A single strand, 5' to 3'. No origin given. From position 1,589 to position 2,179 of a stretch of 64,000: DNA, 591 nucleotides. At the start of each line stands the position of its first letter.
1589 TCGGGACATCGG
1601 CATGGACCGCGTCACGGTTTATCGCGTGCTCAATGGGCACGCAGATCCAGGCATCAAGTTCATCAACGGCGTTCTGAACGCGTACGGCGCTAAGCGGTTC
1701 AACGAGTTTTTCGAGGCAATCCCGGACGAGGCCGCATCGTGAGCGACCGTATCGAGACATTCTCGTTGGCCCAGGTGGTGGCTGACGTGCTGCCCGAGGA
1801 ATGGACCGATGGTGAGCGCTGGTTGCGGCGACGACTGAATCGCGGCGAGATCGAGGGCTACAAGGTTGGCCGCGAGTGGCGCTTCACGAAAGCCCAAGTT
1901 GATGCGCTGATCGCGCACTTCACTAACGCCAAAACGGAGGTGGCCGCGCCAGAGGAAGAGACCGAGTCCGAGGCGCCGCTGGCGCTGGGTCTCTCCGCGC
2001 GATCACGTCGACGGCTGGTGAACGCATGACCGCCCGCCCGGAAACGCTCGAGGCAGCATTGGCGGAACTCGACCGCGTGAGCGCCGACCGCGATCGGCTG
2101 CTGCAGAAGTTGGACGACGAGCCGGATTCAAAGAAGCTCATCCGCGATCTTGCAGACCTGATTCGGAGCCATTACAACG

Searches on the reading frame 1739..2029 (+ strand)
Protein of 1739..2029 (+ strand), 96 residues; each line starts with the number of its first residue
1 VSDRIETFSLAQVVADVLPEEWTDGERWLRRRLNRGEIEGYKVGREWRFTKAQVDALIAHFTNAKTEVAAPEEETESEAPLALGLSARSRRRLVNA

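Call 58: search_protein_families(library=pfam, proteins=[window:1739-2029:+], max_evalue=0.01)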
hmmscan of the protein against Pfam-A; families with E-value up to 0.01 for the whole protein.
window:1739-2029:+ (96 aa): 1 family
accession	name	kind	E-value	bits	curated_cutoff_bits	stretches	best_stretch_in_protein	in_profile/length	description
PF12728.13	HTH_17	-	2.2e-05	25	27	1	26-59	15-48/51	Helix-turn-helix domain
